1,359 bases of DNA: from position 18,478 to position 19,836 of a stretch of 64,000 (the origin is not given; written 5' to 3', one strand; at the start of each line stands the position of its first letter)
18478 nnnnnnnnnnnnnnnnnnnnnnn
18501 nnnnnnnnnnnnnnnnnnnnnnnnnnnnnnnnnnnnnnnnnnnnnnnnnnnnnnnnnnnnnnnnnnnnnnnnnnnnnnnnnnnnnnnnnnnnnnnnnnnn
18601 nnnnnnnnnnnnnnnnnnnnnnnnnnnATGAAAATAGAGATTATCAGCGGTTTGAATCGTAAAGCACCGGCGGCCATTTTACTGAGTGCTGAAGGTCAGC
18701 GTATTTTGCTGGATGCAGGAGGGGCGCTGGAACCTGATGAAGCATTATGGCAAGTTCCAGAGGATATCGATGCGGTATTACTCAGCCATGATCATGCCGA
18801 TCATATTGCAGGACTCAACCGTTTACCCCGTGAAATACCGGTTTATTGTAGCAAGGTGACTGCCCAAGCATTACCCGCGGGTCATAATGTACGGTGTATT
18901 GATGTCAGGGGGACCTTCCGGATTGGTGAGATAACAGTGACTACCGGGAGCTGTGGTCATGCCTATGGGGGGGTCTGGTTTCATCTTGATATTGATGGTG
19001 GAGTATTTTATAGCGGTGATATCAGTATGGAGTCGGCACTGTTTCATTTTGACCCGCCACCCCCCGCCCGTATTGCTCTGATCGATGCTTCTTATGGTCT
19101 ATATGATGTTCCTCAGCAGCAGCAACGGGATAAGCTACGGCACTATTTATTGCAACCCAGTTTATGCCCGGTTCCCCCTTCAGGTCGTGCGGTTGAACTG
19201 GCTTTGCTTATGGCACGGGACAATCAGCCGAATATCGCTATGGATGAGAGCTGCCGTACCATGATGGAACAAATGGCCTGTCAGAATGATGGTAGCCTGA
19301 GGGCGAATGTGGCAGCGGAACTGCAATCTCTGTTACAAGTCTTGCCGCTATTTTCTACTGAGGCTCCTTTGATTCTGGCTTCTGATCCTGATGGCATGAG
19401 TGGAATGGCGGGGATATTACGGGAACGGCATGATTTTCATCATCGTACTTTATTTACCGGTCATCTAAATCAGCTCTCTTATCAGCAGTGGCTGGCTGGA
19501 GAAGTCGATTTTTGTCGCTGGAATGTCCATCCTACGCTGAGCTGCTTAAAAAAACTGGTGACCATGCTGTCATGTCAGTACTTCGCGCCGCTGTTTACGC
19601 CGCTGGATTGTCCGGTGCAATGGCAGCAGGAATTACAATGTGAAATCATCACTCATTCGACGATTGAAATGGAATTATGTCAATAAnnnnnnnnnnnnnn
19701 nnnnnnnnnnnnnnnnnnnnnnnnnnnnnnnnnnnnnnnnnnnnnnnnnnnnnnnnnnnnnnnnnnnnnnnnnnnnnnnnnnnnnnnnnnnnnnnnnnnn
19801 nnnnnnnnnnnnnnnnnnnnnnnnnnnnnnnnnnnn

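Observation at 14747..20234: Candidate uncharacterised phosphate-starvation scavenging system: ABC importer + beta-CASP-like hydrolase + histidine phosphatase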

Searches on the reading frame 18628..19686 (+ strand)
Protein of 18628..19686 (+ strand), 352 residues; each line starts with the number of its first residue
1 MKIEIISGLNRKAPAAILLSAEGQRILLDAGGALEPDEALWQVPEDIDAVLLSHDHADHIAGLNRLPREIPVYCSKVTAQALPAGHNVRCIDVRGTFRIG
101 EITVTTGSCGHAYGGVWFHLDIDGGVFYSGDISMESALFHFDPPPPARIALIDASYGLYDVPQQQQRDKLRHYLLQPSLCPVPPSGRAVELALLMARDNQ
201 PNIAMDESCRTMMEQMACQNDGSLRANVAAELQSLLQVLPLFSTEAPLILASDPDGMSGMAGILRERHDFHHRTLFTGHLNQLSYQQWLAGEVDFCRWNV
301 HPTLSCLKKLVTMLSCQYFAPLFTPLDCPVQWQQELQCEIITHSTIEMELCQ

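Call 3: search_protein_families(library=pfam, proteins=[window:18628-19686:+], max_evalue=0.01)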
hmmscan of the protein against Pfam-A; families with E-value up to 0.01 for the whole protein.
window:18628-19686:+ (352 aa): 4 families
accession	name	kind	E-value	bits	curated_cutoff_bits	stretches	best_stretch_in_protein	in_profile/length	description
PF12706.13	Lactamase_B_2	-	6.2e-14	52.5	27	1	25-133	2-144/200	Beta-lactamase superfamily domain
PF00753.33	Lactamase_B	-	2.9e-10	40.9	22.7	1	16-72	8-69/196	Metallo-beta-lactamase superfamily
PF13483.12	Lactamase_B_3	-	4.4e-05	24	24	1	15-111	8-82/160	Beta-lactamase superfamily domain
PF16661.11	Lactamase_B_6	-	0.00026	20.8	27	1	18-74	1-71/193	Metallo-beta-lactamase superfamily domain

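Call 4: search_protein_families(library=ncbifam, proteins=[window:18628-19686:+], max_evalue=0.01)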
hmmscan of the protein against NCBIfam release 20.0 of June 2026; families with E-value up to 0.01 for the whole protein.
window:18628-19686:+ (352 aa): 15 families
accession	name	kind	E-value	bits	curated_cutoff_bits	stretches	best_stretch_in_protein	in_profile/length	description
NF038231.1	MBL_Geo_Pelo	equivalog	1.6e-08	34.5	360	1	10-81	30-107/250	GPMC system MBL fold metallohydrolase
NF002553.0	PRK02113.1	equivalog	1.3e-07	31.3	386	1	14-81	35-106/252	MBL fold metallo-hydrolase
TIGR03675.1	arCOG00543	equivalog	2.1e-07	29.6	580.2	1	7-79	181-264/631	beta-CASP ribonuclease aCPSF1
NF045584.1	cas14_MBL_CASP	equivalog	4.1e-06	25.4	800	1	1-63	1-67/612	type VII CRISPR-associated protein Cas14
TIGR03413.1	GSH_gloB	equivalog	6.5e-06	25.7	200.8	1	21-131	18-126/248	hydroxyacylglutathione hydrolase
TIGR03307.1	PhnP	equivalog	1.1e-05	25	272.25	1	10-74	33-98/249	phosphonate metabolism protein PhnP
TIGR02651.1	RNase_Z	equivalog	1.5e-05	24.2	292.95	1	12-64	16-69/302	ribonuclease Z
NF000801.0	PRK00055.1-3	equivalog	2.2e-05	23.7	252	1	11-64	17-71/307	ribonuclease Z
NF012229.1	bla_class_B_core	domain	0.00037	20.7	100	1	47-117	52-135/139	metallo-beta-lactamase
NF002558.0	PRK02126.1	subfamily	0.00065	18.8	315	1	21-68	25-69/345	ribonuclease Z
NF033105.1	bla_subclass_B3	equivalog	0.0011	18.3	240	1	42-87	57-104/257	subclass B3 metallo-beta-lactamase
NF001911.0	PRK00685.1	equivalog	0.0026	17.3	144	1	15-107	9-105/228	metal-dependent hydrolase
NF000806.0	PRK00055.2-4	equivalog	0.0044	16.3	363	1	11-66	17-73/280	ribonuclease Z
NF047919.1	lactonase_YtnP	equivalog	0.0081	15.4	425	0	43-66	96-119/274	YtnP family quorum-quenching lactonase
NF000456.2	blaMSI-1_fam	exception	0.0089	15.3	550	0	15-69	49-109/289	MSI-1 family subclass B3 metallo-beta-lactamase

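Call 5: find_homologous_proteins(query=window:18628-19686:+)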
Query window:18628-19686:+ (352 aa): 158 proteins with E <= 0.001 among 4349 candidates; the best 120 are listed.
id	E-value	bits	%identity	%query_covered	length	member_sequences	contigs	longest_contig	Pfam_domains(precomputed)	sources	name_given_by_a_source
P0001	8.7e-241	816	100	100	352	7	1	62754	PF12706.14,PF23023.2,PF00753.34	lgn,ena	-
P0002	5.1e-224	761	93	100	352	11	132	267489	PF12706.14,PF23023.2,PF00753.34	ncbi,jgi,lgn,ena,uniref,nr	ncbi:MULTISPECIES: MBL fold metallo-hydrolase [Enterobacter]|uniref:MBL fold metallo-hydrolase n=1 T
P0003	1.0e-217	740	90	100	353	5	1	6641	PF12706.14,PF23023.2,PF00753.34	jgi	jgi:hypothetical protein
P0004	5.5e-214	728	88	100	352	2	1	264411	PF12706.14,PF16661.12,PF23023.2,PF00753.34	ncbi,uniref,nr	ncbi:MBL fold metallo-hydrolase [uncultured Cedecea sp.]|uniref:MBL fold metallo-hydrolase n=1 Tax=u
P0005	9.7e-211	717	88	100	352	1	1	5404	PF12706.14,PF23023.2,PF00753.34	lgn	-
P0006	2.9e-209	712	86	100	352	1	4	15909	PF12706.14,PF23023.2,PF00753.34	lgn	-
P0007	7.3e-199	678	83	100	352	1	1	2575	PF12706.14,PF23023.2,PF00753.34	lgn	-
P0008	2.2e-196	670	83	100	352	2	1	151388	PF12706.14,PF23023.2,PF00753.34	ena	-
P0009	3.2e-184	630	77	100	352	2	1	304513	PF12706.14,PF16661.12,PF23023.2,PF00753.34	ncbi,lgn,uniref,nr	ncbi:MBL fold metallo-hydrolase [Citrobacter sp. JGM124]|uniref:MBL fold metallo-hydrolase n=1 Tax=C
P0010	2.7e-178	611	74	100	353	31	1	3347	PF12706.14,PF23023.2,PF00753.34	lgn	-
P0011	1.8e-176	605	73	100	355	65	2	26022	PF12706.14,PF23023.2,PF00753.34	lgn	-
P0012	2.5e-176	604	74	100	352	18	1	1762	PF12706.14,PF23023.2,PF00753.34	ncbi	-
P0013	3.4e-176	604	74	100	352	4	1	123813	PF12706.14,PF23023.2,PF00753.34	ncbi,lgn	ncbi:TPA: MBL fold metallo-hydrolase [Raoultella planticola]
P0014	2.2e-175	601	74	100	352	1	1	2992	PF12706.14,PF23023.2,PF00753.34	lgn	-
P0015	4.0e-172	590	73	100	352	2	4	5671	PF12706.14,PF00753.34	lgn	-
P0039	2.6e-150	518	65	98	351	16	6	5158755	PF12706.14,PF23023.2,PF00753.34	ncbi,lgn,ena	ncbi:MBL fold metallo-hydrolase [Phytobacter sp. AG2a]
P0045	1.2e-144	500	62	99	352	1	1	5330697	PF12706.14,PF23023.2,PF00753.34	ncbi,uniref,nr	ncbi:MBL fold metallo-hydrolase [Brenneria izadpanahii]|uniref:MBL fold metallo-hydrolase n=1 Tax=Br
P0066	2.6e-84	301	45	99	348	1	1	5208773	PF12706.14,PF23023.2,PF00753.34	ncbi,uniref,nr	ncbi:MBL fold metallo-hydrolase [Marinobacterium rhizophilum]|uniref:MBL fold metallo-hydrolase n=1 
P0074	5.2e-78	281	44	98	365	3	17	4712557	PF12706.14,PF23023.2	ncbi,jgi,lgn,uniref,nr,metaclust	ncbi:MBL fold metallo-hydrolase [Marinomonas mediterranea]|jgi:Predicted exonuclease of the beta-lac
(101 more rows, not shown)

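Call 8: find_related_loci(query=A1, collection=genome_contigs, flank=8000)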
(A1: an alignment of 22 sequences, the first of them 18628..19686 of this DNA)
Query A1 (352 aa) in genome_contigs; peptide patterns used: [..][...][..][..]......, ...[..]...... (x = any residue, [..] = any of these).
600 stretches matched a pattern (row limit reached: there are more); 52 encode a relative of the query (tblastn E <= 1e-3); 52 distinct loci.
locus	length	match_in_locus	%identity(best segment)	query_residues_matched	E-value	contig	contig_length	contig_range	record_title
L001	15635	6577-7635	47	1-349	1e-107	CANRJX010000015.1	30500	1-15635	MAG: uncultured Wohlfahrtiimonas sp. isolate Lapin-020__bin75 genome assembly, contig: Lapin-020__NODE_1823_length_30500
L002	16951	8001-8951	47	2-324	8e-79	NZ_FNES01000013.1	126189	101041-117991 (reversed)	Billgrantia gudaonensis strain CGMCC 1.6133, whole genome shotgun sequence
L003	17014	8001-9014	44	3-334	2e-75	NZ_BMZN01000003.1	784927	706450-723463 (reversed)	Alcaligenes pakistanensis strain KCTC 42083 sequence03, whole genome shotgun sequence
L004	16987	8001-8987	42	2-327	2e-74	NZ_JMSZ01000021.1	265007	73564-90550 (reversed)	Nitrincola lacisaponensis strain 4CA MTCC16316_S1_L001_R1_001_(paired)_contig_16, whole genome shotgun sequence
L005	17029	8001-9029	42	3-349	4e-73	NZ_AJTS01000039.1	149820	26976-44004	Vreelandella stevensii S18214 Contig39, whole genome shotgun sequence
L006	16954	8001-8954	41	1-324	7e-67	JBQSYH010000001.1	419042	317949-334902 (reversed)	Halomonas sp. AOP13-D3-9 AOP13-D3-9_1, whole genome shotgun sequence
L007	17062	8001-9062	37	2-348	2e-61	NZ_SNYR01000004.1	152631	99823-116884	Maritalea mobilis strain CGMCC 1.7002 Ga0070545_14, whole genome shotgun sequence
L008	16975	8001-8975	39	3-323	2e-56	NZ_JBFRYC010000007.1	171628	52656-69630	Thioclava arctica strain 15-R06ZXC-3 NMDC70154490_7, whole genome shotgun sequence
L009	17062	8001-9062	36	2-348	4e-51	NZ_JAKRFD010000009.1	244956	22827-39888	Epibacterium sp. Ofav1-8 NODE_9_length_244956_cov_27.853608, whole genome shotgun sequence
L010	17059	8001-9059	35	2-348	1e-50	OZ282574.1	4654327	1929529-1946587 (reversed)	Phaeobacter sp. SH40 genome assembly, chromosome: 1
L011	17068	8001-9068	36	2-351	8e-51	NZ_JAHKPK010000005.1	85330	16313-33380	Pacificibacter marinus strain F2R14 F2R14_F2R14_contig_5, whole genome shotgun sequence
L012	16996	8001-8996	41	2-326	2e-63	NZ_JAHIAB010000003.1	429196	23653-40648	Pseudooceanicola endophyticus strain CBS1P-1 Scaffold3, whole genome shotgun sequence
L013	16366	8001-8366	36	16-133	6e-9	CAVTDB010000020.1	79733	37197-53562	MAG: Nitrospirota bacterium isolate MFD00991.bin.2.105 genome assembly, contig: contig_56961, whole genome shotgun seque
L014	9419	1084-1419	32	1-104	7e-8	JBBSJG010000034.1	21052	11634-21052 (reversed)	MAG: Longimicrobiales bacterium isolate LS4_maxbin2.074 LS4_maxbin2.074_K_3668270_L_21052_cov_19.5129, whole genome shot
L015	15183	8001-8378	29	12-157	6e-8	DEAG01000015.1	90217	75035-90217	MAG TPA_asm: Gemmatimonadales bacterium UBA2988 UBA2988_contig_18648, whole genome shotgun sequence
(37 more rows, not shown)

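Call 18: predict_structure(alignment_id=A1)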
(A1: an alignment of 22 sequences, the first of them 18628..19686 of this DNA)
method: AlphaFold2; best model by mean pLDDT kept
length: 352 residues; sequences in the alignment: 22
mean_pLDDT: 93.3   pTM: 0.91
mean pLDDT of the five models: 93.3, 93.0, 92.9, 92.4, 92.3
residues with pLDDT >= 90: 301; 70-90: 47; 50-70: 3; < 50: 1
segments of 3 or more residues with pLDDT < 50: none
pLDDT, mean of each block of 10 residues (from residue 1): 95 95 96 86 96 95 95 97 94 97 97 96 95 92 98 94 92 93 92 89 91 93 93 93 93 92 94 93 93 91 94 97 93 97 87 44
secondary structure, 60 per line:
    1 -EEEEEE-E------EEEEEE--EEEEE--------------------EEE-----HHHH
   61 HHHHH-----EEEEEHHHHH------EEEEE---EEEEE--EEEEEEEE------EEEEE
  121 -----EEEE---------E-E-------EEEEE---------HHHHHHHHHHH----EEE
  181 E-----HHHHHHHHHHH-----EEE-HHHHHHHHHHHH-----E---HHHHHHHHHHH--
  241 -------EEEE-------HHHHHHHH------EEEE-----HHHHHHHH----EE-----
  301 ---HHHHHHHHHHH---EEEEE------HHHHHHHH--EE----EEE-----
elements in order: E2-7 E16-21 E24-28 E49-51 H57-65 E71-75 H76-80 E87-91 E95-99 E102-109 E116-120 E126-129 E149-153 H163-173 E178-181 H187-197 E203-205 H207-218 H228-238 E248-251 H259-266 E273-276 H282-289 H304-314 E318-322 H329-336 E345-347
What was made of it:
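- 18628..19686 (+): Cytoplasmic compact beta-CASP metallo-beta-lactamase-fold hydrolase (352 aa), the presumed phosphodiesterase. AF2 model pLDDT 93.3 (call 18).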

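Call 22: fold_search(model_id=the predicted structure, library=pdb)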
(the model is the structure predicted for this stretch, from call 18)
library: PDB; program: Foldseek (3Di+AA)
matches with E <= 10: 734; with E <= 0.001: 292
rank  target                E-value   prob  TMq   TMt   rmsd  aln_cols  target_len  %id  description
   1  6v4x_H                2.4e-18  1.00  0.78  0.57   5.2       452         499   15  Cryo-EM structure of an active human histone pre-mRNA 3'-end processing machinery at 3.2 Angstrom resolution (released 2020-02-19)
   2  3idz_A                3.3e-18  1.00  0.78  0.66   4.5       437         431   17  Crystal Structure of S378Q mutant TTHA0252 from Thermus thermophilus HB8 (released 2009-08-04)
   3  3ie1_A                3.7e-18  1.00  0.75  0.63   4.9       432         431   17  Crystal structure of H380A mutant TTHA0252 from Thermus thermophilus HB8 complexed with RNA (released 2009-08-04)
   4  3a4y_A                4.1e-18  1.00  0.75  0.63   4.7       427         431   16  Crystal Structure of H61A mutant TTHA0252 from Thermus thermophilus HB8 (released 2009-08-04)
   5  6m8q_A                6.6e-18  1.00  0.82  0.65   4.5       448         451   16  Cleavage and Polyadenylation Specificity Factor Subunit 3 (CPSF3) in complex with NVP-LTM531 (released 2019-11-27)
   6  7ycx_K                6.6e-18  1.00  0.80  0.50   4.7       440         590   14  The structure of INTAC-PEC complex (released 2023-03-15)
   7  3ie0_A                9.2e-18  1.00  0.79  0.66   4.5       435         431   17  Crystal Structure of S378Y mutant TTHA0252 from Thermus thermophilus HB8 (released 2009-08-04)
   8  6i1d_A                1.2e-17  1.00  0.80  0.63   4.6       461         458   16  Structure of the Ysh1-Mpe1 nuclease complex from S.cerevisiae (released 2019-02-13)
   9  9nb1_H                1.3e-17  1.00  0.78  0.57   5.1       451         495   16  CRYO-EM STRUCTURE OF human U7 SNRNP WITH MUTANT LSM11 that disrupts contacts with CPSF73 (released 2026-01-21)
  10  8rc4_k                1.4e-17  1.00  0.80  0.50   4.8       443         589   14  Structure of Integrator-PP2A complex (released 2024-02-07)
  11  7pks_k                1.7e-17  1.00  0.73  0.58   5.0       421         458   14  Structural basis of Integrator-mediated transcription regulation (released 2021-12-08)
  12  9nh6_H                2.1e-17  1.00  0.77  0.47   4.8       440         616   16  CRYO-EM STRUCTURE OF HUMAN U7 SNRNP WITH METHYLATED noncleavable H2A* SUBSTRATE PRE-MRNA (COMPOSITE MAP) (released 2026-01-21)
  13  3ie2_A                2.3e-17  1.00  0.78  0.66   4.6       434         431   17  Crystal Structure of H400V mutant TTHA0252 from Thermus thermophilus HB8 (released 2009-08-04)
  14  7sn8_K                2.4e-17  1.00  0.80  0.50   4.9       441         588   16  Cryo-EM structure of Drosophila Integrator cleavage module (IntS4-IntS9-IntS11) in complex with IP6 (released 2022-10-12)
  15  2dkf_A                2.4e-17  1.00  0.78  0.65   4.1       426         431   17  Crystal Structure of TTHA0252 from Thermus thermophilus HB8, a RNA Degradation Protein of the Metallo-beta-lactamase S (released 2006-12-05)
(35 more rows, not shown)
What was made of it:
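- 18628..19686 (+): The best 50 Foldseek matches listed are all beta-CASP nucleases (call 22).
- On Beta-CASP subfamily of the MBL superfamily: The best 50 Foldseek matches listed are all beta-CASP proteins, TMq up to 0.83 (call 22).
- Closest known: Beta-CASP nucleases. Different: It is 352 aa, against 430-460 residues or more for the catalytic modules of the PDB matches (call 22), with a shortened CASP domain.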

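Call 25: find_encoding_contigs(protein=P0002, flank=10000, max_places=3)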
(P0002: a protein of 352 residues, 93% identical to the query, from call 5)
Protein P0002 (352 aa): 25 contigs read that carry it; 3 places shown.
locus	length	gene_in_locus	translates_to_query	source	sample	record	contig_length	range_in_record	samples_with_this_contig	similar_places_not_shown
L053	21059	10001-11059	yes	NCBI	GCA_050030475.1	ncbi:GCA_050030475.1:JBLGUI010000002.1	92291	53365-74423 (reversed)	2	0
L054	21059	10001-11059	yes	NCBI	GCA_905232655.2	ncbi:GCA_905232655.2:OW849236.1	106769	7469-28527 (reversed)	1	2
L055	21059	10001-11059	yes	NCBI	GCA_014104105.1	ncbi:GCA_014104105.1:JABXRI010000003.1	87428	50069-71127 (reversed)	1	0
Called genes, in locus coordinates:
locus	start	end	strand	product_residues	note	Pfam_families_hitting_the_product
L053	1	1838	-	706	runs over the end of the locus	PF27135:HTH_TnsB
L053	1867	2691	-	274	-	PF08722:Tn7_TnsA-like_N, PF08721:Tn7_Tnp_TnsA_C (weak)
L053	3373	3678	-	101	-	-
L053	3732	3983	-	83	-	-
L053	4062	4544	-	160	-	PF11799:IMS_C, PF13438:DUF4113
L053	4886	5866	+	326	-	PF05598:DUF772, PF01609:DDE_Tnp_1, PF13612:DDE_Tnp_1_3 (weak)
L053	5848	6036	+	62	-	-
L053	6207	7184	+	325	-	PF01547:SBP_bac_1, PF13531:SBP_bac_11, PF13416:SBP_bac_8, PF13343:SBP_bac_6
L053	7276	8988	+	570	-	PF00528:BPD_transp_1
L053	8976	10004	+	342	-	PF00005:ABC_tran, PF13304:AAA_21 (faint), PF08402:TOBE_2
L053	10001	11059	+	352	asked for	PF00753:Lactamase_B, PF23023:Anti-Pycsar_Apyc1 (weak), PF12706:Lactamase_B_2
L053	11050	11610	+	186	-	PF00300:His_Phos_1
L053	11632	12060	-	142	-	PF03400:DDE_Tnp_IS1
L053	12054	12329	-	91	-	PF03811:Zn_ribbon_InsA, PF12759:HTH_Tnp_IS1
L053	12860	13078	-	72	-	PF07362:CcdA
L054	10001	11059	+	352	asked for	PF00753:Lactamase_B, PF23023:Anti-Pycsar_Apyc1 (weak), PF12706:Lactamase_B_2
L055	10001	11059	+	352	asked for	PF00753:Lactamase_B, PF23023:Anti-Pycsar_Apyc1 (weak), PF12706:Lactamase_B_2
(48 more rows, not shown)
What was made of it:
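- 14662..20242 (+): Extent of the conserved cassette (promoter plus five genes). About 91% identical DNA is present on Enterobacter plasmids. On those plasmids the cassette lies between IS elements and transposons (call 25).
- There are weak Pfam Anti-Pycsar Apyc1 hits on the MBL N-terminus (calls 5, 25).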

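Call 26: find_encoding_contigs(protein=P0045, flank=10000, max_places=2)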
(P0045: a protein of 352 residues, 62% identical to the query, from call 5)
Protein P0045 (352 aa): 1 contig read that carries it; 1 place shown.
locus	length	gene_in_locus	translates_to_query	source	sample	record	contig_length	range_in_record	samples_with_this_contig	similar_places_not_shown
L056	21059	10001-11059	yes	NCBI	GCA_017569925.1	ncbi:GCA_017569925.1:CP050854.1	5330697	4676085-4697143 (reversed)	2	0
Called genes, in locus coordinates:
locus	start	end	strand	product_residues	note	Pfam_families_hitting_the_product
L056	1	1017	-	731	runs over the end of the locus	PF00933:Glyco_hydro_3, PF01915:Glyco_hydro_3_C, PF14310:Fn3-like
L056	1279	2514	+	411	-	PF01547:SBP_bac_1, PF13416:SBP_bac_8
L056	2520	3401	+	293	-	PF00528:BPD_transp_1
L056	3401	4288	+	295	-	PF00528:BPD_transp_1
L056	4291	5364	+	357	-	PF03193:RsgA_GTPase (faint), PF00005:ABC_tran, PF02463:SMC_N (faint), PF13304:AAA_21 (faint), PF17912:OB_MalK (weak)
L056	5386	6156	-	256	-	PF08220:HTH_DeoR, PF08279:HTH_11 (weak), PF00455:DeoRC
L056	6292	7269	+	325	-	PF01547:SBP_bac_1, PF13531:SBP_bac_11, PF13416:SBP_bac_8, PF13343:SBP_bac_6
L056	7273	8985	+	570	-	PF00528:BPD_transp_1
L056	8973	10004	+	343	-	PF00005:ABC_tran, PF13304:AAA_21 (faint), PF08402:TOBE_2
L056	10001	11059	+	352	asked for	PF00753:Lactamase_B, PF23023:Anti-Pycsar_Apyc1 (faint), PF12706:Lactamase_B_2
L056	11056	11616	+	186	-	PF00300:His_Phos_1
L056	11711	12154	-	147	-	-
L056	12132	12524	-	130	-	PF15607:Ntox44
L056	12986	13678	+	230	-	PF00005:ABC_tran, PF13304:AAA_21 (faint)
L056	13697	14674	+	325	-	PF13531:SBP_bac_11, PF01547:SBP_bac_1, PF13416:SBP_bac_8, PF13343:SBP_bac_6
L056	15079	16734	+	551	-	PF00528:BPD_transp_1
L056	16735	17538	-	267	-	PF03328:HpcH_HpaI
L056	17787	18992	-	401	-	PF02746:MR_MLE_N, PF13378:MR_MLE_C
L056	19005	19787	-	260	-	PF09339:HTH_IclR, PF01614:IclR_C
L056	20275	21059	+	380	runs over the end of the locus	PF07470:Glyco_hydro_88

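Call 31: search_protein_families(library=ncbifam, proteins=[L056:5386-6156:-], max_evalue=0.001)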
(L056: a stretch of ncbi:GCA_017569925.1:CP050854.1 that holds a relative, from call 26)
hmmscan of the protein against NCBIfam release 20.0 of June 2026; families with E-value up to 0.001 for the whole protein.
L056:5386-6156:- (256 aa): 13 families
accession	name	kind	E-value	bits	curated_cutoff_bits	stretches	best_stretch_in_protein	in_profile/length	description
NF008154.0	PRK10906.1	equivalog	6.7e-46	156.6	331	1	5-243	5-244/252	DeoR/GlpR family transcriptional regulator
NF041397.1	TranRegGlpR_Halo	equivalog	3.2e-42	144.9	300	1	1-246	1-247/253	HTH-type transcriptional regulator GlpR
NF040755.1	AgaR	equivalog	2.6e-29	102.1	260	1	5-243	6-248/256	transcriptional repressor AgaR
NF040890.1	trans_reg_YgbI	equivalog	8.2e-26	91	400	1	1-241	1-242/253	DNA-binding transcriptional repressor YgbI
NF007753.1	PRK10434.1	equivalog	2.4e-25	89.6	350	1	1-242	1-244/253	glucitol operon DNA-binding transcriptional repressor SrlR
NF007316.0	PRK09802.1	equivalog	9.2e-23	80.8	351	1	5-243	17-259/269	DeoR family transcriptional regulator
NF007720.0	PRK10411.1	equivalog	1.5e-21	76.8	259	1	5-233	4-235/243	L-fucose operon activator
NF040887.2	trans_reg_YciT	exception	1.4e-19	70.7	450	1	5-243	3-238/246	DNA-binding transcriptional regulator YciT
NF007961.0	PRK10681.1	equivalog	2.4e-17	63.2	244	1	24-242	26-244/252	DNA-binding transcriptional repressor DeoR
NF010034.0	PRK13509.1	equivalog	7.3e-12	45.2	244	1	1-216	1-216/251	HTH-type transcriptional regulator UlaR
TIGR02018.2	his_ut_repres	equivalog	0.00015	21.2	220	1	23-72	27-76/226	histidine utilization transcriptional repressor HutC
TIGR02325.1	C_P_lyase_phnF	equivalog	0.0002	21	156.8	1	24-67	37-80/238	phosphonate metabolism transcriptional regulator PhnF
TIGR01884.1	cas_HTH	subfamily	0.0004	19.8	60.2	1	13-49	150-186/202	CRISPR-associated CARF protein Csa3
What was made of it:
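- The repressor is most like GlpR, a glycerol-3-phosphate sensor, not DeoR proper (call 31).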
